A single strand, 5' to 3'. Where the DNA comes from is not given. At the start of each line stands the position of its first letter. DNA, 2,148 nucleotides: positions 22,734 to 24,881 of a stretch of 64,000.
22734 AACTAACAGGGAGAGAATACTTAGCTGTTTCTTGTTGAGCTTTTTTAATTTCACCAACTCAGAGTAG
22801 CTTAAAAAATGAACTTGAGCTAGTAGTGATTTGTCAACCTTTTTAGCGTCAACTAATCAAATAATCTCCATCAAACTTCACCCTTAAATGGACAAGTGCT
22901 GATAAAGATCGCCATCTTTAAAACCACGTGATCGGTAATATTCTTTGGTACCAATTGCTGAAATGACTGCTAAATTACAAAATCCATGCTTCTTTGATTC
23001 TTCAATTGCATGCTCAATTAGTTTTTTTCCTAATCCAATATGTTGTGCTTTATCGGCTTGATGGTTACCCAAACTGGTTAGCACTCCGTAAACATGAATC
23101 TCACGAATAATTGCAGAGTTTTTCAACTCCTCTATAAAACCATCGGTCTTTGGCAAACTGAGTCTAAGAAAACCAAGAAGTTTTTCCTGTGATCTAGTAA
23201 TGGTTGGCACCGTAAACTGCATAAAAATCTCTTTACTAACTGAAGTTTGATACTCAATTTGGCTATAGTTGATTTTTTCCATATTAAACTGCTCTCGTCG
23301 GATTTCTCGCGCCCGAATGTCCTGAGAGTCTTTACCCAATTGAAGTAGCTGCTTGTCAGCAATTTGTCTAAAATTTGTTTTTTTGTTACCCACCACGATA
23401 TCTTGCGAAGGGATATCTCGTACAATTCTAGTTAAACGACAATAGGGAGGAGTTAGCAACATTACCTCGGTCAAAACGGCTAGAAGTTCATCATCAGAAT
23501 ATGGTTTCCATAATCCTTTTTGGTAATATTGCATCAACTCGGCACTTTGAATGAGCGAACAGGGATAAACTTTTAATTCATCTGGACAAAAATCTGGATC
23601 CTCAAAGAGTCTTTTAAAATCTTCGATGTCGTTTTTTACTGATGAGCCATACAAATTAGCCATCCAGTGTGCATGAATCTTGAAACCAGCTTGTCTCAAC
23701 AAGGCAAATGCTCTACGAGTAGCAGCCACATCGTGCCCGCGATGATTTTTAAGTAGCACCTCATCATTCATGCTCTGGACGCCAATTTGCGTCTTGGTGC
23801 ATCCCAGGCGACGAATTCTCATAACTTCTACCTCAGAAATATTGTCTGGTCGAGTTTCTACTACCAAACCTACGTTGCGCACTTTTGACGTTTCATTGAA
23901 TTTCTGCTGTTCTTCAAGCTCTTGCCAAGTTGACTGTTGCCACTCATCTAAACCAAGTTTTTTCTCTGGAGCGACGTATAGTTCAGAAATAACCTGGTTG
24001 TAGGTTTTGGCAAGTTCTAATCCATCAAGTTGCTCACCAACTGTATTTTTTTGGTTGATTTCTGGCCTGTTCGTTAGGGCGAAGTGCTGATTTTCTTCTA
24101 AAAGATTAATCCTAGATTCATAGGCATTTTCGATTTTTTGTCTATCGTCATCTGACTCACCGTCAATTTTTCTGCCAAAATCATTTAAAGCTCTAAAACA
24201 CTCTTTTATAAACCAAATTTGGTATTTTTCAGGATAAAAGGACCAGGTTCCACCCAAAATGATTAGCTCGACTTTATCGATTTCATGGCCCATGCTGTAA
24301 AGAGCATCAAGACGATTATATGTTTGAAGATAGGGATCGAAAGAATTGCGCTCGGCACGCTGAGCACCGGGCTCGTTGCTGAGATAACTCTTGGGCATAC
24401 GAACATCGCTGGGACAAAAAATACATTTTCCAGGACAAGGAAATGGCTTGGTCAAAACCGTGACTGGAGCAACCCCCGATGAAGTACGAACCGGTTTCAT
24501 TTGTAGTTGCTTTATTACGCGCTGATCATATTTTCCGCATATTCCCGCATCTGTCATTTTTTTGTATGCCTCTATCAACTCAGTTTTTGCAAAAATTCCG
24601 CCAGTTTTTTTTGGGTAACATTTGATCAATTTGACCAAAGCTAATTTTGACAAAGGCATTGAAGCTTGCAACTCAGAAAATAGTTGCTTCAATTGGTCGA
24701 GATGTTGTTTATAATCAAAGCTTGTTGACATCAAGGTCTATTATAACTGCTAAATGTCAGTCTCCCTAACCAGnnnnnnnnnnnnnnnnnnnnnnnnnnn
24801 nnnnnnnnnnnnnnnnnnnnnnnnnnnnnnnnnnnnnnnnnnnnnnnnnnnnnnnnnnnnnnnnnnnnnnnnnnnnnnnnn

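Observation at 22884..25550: Divergent Elp3 and Trm9-like methyltransferase pair: a eukaryote/archaeal-type wobble-uridine (mcm5U-like) tRNA modification module in a reduced bacterium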

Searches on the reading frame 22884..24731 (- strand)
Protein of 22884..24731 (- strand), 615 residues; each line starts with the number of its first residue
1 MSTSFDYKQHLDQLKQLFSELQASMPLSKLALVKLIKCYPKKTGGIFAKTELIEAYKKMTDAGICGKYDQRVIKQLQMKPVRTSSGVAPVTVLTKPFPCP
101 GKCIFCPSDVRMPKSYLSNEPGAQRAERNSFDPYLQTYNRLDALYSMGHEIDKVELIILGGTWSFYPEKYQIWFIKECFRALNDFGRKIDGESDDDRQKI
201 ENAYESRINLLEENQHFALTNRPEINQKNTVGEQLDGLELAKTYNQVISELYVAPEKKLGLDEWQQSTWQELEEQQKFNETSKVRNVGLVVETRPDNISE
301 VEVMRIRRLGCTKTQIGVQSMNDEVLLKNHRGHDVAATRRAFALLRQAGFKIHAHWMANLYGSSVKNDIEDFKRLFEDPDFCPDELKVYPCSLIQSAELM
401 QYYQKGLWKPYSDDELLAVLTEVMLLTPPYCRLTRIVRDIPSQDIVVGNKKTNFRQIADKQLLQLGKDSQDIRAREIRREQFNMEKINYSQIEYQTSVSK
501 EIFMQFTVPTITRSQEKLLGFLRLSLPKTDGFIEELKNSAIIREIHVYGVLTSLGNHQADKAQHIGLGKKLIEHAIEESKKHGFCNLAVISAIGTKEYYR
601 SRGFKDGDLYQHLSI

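Call 4: search_protein_families(library=pfam, proteins=[window:22884-24731:-], max_evalue=0.01)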
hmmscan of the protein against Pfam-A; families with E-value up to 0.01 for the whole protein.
window:22884-24731:- (615 aa): 4 families
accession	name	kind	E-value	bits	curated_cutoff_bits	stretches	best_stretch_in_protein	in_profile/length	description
PF16199.10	Radical_SAM_C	-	1.5e-15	57.5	31.9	1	383-462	1-83/85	Radical_SAM C-terminal domain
PF04055.27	Radical_SAM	-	5.4e-11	43.4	29.5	1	282-352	70-143/166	Radical SAM superfamily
PF13673.13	Acetyltransf_10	-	0.0013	19.2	23.6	1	560-606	61-109/128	Acetyltransferase (GNAT) domain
PF13508.13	Acetyltransf_7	-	0.003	18.3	27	1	561-605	39-83/84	Acetyltransferase (GNAT) domain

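Call 5: search_protein_families(library=ncbifam, proteins=[window:22884-24731:-], max_evalue=0.01)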
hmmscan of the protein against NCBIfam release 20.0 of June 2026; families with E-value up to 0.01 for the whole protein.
window:22884-24731:- (615 aa): 18 families
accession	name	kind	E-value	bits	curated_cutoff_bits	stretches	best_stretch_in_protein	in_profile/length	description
TIGR01211.1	ELP3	subfamily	5e-142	474.1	350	1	67-610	46-517/522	tRNA uridine(34) 5-carboxymethylaminomethyl modification radical SAM/GNAT enzyme Elp3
TIGR01212.1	TIGR01212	equivalog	6.5e-18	64.9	180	1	270-450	91-274/302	tRNA modification radical SAM protein MnmL/YtqA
TIGR03994.1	rSAM_HemZ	equivalog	5.6e-09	35.6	321.4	1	290-405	176-290/401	coproporphyrinogen dehydrogenase HemZ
NF006067.1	PRK08208.1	equivalog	2e-07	30.3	380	1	282-401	120-237/427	STM4012 family radical SAM protein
TIGR00539.1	hemN_rel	equivalog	6.6e-07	28.7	205.4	1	285-405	85-203/361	radical SAM family heme chaperone HemW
TIGR04013.1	B12_SAM_MJ_1487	hypoth_equivalog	6.3e-06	25.3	251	1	292-353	246-308/382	TIGR04013 family B12-binding domain/radical SAM domain-containing protein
NF006060.0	PRK08207.1-3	equivalog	9.6e-06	24.6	653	1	290-400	245-353/477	coproporphyrinogen III oxidase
NF006063.0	PRK08207.2-1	equivalog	1.1e-05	24.3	1074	1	274-375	270-376/518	coproporphyrinogen III oxidase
TIGR01210.1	TIGR01210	equivalog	4e-05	23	212.15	1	279-411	95-230/313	archaeosine biosynthesis radical SAM protein RaSEA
NF040546.1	rSAM_CUAEP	equivalog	0.00016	20.5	500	1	304-358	267-321/468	CUAEP/CCAEP-tail radical SAM (seleno)protein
NF006061.0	PRK08207.1-4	equivalog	0.00017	20.5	702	1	275-404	255-381/501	coproporphyrinogen III oxidase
NF006062.0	PRK08207.1-5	equivalog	0.00035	19.5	1007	1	291-374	245-332/476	coproporphyrinogen III oxidase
NF006059.0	PRK08207.1-1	equivalog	0.0015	17.3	1012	1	276-422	254-395/496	coproporphyrinogen III oxidase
NF006066.0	PRK08207.2-5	equivalog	0.0018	17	1117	1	291-389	286-382/518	coproporphyrinogen III oxidase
NF004567.0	PRK05904.1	equivalog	0.0019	17.5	355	1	285-360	88-164/353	coproporphyrinogen III oxidase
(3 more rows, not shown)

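Call 7: search_solved_structures(query=window:22884-24731:-, max_evalue=0.001, show_alignments=2)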
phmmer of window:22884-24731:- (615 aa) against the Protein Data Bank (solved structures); distinct sequences matched with E-value up to 0.001: 9.
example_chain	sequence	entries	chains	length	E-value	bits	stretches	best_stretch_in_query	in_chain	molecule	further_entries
5l7j_A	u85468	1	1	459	8.8e-93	315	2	271-605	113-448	ELP3 family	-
6iad_A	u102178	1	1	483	1.4e-91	311.1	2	270-610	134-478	Histone acetyltransferase, ELP3 family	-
6iaz_A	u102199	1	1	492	1.6e-91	310.9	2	270-610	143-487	Histone acetyltransferase, ELP3 family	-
6ia8_A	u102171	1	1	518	2e-91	310.6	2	270-610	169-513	Histone acetyltransferase, ELP3 family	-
8ptx_C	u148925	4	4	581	2.4e-83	283.9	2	271-605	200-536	Elongator complex protein 3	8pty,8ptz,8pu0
8avg_C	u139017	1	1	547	1e-82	281.8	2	268-605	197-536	Elongator complex protein 3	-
5l7l_A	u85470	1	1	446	1.2e-82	281.5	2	271-605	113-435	ELP3 family, ELP3 family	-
6ia6_A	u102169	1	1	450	1.4e-82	281.3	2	271-605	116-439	ELP3 family, ELP3 family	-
6qk7_C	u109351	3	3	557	7.1e-79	269.1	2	272-605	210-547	Elongator complex protein 3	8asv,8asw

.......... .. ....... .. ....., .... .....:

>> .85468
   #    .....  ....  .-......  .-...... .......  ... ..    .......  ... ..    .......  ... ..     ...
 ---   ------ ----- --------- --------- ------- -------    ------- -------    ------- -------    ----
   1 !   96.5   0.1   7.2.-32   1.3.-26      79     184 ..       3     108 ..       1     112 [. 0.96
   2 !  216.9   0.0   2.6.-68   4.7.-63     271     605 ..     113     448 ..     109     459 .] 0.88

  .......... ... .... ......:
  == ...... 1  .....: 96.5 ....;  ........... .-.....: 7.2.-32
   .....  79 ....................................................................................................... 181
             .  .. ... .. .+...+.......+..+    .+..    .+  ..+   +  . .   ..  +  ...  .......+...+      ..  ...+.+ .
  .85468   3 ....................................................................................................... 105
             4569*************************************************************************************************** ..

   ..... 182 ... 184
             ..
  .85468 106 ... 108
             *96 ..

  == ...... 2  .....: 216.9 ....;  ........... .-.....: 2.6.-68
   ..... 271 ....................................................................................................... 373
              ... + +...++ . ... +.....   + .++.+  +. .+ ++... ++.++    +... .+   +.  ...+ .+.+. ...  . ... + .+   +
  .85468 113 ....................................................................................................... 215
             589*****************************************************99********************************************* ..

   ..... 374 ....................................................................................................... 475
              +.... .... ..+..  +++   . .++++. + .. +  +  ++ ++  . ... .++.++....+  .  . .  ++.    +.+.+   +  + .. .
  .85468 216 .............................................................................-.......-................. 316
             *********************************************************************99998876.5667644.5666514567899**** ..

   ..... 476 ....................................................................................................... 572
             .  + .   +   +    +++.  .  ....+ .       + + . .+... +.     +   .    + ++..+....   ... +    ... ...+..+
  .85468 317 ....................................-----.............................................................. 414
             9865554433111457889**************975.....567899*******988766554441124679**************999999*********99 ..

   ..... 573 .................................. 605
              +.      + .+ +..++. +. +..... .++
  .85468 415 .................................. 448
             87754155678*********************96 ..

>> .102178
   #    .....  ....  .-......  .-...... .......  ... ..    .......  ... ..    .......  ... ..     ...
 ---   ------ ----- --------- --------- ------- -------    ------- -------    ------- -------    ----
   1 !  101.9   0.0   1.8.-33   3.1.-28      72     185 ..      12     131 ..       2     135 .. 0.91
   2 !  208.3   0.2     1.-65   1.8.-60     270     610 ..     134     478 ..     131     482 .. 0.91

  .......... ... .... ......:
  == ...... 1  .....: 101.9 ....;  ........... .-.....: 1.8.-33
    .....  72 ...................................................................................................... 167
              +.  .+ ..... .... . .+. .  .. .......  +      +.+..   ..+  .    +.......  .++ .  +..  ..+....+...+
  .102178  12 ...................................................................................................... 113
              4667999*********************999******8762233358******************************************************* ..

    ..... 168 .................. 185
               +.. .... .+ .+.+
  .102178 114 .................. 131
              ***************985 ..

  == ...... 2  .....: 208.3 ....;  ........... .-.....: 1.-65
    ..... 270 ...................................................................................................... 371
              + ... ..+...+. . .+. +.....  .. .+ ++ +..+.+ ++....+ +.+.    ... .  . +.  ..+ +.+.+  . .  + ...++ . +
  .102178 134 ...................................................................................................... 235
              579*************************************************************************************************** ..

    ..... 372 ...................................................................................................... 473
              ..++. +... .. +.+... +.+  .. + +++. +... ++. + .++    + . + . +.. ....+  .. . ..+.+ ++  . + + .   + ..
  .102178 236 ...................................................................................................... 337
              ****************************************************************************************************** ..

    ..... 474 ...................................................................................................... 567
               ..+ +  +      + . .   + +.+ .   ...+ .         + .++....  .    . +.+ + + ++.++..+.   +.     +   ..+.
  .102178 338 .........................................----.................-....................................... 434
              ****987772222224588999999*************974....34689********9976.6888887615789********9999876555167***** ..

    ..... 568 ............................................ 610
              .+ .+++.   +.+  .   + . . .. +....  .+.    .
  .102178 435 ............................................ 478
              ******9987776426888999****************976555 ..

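Call 38: find_related_loci(query=window:22884-24731:-, collection=metagenome_contigs, flank=4000)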
Query window:22884-24731:- (615 aa) in metagenome_contigs; peptide patterns used: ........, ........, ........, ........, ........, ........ (x = any residue, [..] = any of these).
498 stretches matched a pattern; 409 encode a relative of the query (tblastn E <= 1e-3); the best 80 are kept; 80 distinct loci.
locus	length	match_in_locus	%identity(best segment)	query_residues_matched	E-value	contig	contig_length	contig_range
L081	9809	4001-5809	62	5-615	0e+0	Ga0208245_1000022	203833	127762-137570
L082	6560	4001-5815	62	6-615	0e+0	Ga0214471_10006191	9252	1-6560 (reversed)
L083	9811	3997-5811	62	6-615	0e+0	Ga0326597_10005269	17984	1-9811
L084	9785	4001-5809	62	5-615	0e+0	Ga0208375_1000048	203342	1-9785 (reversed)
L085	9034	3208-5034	62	1-615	0e+0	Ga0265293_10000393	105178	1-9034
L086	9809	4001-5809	62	5-615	0e+0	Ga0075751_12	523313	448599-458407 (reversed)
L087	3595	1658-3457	62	5-613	0e+0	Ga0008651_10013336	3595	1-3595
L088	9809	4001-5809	62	1-612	0e+0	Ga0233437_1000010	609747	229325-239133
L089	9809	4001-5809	62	1-612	0e+0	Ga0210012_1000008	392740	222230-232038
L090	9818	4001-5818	61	1-615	0e+0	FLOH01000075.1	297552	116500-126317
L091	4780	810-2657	60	1-615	0e+0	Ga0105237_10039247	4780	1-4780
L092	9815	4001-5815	60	2-615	0e+0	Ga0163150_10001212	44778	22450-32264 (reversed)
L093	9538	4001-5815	59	1-615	0e+0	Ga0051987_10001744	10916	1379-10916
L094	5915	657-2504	59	2-615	0e+0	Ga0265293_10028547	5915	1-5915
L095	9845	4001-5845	59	1-615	0e+0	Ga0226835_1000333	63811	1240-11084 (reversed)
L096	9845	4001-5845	60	1-613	0e+0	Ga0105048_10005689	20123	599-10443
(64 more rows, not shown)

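Call 45: find_homologous_proteins(query=window:22884-24731:-, max_evalue=1e-20)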
Query window:22884-24731:- (615 aa): 7998 proteins with E <= 1e-20 among 8000 candidates; the best 120 are listed.
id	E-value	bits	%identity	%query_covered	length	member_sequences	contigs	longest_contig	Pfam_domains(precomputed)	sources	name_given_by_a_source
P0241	0.0e+0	1410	100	100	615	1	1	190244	PF16199.11,PF04055.28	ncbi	ncbi:MAG: elongator complex protein 3 [Patescibacteria group bacterium]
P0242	2.7e-263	893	65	99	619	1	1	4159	PF16199.11,PF04055.28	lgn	-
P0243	3.4e-258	876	63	99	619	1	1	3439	PF16199.11,PF04055.28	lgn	-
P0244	1.6e-257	874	63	99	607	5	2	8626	PF13673.14,PF16199.11,PF04055.28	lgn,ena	-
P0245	1.7e-257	874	63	99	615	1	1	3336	PF16199.11,PF04055.28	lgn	-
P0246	4.3e-257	873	63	99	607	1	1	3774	PF16199.11,PF04055.28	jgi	jgi:elongator complex protein 3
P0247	6.2e-256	869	63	99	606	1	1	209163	PF16199.11,PF04055.28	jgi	jgi:elongator complex protein 3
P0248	2.6e-255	867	62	99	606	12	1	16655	PF13673.14,PF16199.11,PF04055.28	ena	-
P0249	5.3e-253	859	63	99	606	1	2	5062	PF13673.14,PF16199.11,PF04055.28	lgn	-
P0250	5.4e-253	859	63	99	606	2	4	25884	PF13673.14,PF16199.11,PF04055.28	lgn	-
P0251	7.3e-253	859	62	99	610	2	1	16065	PF16199.11,PF04055.28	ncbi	ncbi:MAG TPA: tRNA uridine(34) 5-carboxymethylaminomethyl modification radical SAM/GNAT enzyme Elp3 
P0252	2.5e-252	857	63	100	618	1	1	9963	PF16199.11,PF04055.28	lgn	-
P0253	1.4e-251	854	61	100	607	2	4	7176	PF16199.11,PF04055.28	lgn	-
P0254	2.2e-251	854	61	99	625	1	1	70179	PF16199.11,PF04055.28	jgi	jgi:elongator complex protein 3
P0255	3.4e-251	853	62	99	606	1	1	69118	PF16199.11,PF04055.28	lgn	-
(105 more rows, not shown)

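Call 60: predict_structure(alignment_id=A3)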
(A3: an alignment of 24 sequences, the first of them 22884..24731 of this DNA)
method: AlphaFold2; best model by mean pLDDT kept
length: 615 residues; sequences in the alignment: 24
mean_pLDDT: 80.1   pTM: 0.84
mean pLDDT of the five models: 80.1, 79.1, 78.4, 76.0, 75.1
residues with pLDDT >= 90: 247; 70-90: 223; 50-70: 78; < 50: 67
segments of 3 or more residues with pLDDT < 50: 1-3, 97-129, 392-395, 439-451, 550-563
pLDDT, mean of each block of 10 residues (from residue 1): 68 93 82 92 88 90 83 79 67 61 40 34 38 85 82 85 76 95 82 80 84 74 65 60 65 72 89 95 91 87 92 90 88 89 95 89 92 95 88 55 81 87 93 68 36 72 87 83 88 96 94 79 95 93 83 37 69 97 97 92 94 96
secondary structure, 60 per line:
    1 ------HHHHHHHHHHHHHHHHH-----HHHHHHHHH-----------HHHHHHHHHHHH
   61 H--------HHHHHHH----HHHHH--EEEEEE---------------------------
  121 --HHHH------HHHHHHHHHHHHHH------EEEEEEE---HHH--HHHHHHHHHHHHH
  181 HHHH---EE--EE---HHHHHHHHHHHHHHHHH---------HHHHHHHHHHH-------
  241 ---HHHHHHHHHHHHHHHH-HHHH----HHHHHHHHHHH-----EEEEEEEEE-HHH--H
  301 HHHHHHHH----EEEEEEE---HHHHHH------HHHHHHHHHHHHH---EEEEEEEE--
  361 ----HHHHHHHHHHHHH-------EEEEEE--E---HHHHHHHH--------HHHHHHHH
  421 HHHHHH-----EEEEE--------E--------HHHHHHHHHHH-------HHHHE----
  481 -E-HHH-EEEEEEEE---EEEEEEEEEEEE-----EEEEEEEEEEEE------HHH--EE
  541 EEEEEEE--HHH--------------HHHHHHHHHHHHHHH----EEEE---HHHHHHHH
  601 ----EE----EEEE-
elements in order: H7-23 H29-37 H49-61 H70-76 H81-85 E88-93 H123-126 H133-146 E153-159 H168-184 H197-213 H223-233 H244-259 H261-264 H269-279 E285-293 H300-308 E313-319 H323-328 H335-347 E351-358 H365-377 E385-390 H397-404 H413-426 E432-436 H454-464 H472-475 E488-495 E499-510 E516-527 E539-547 H567-581 E586-589 H593-600 E611-614
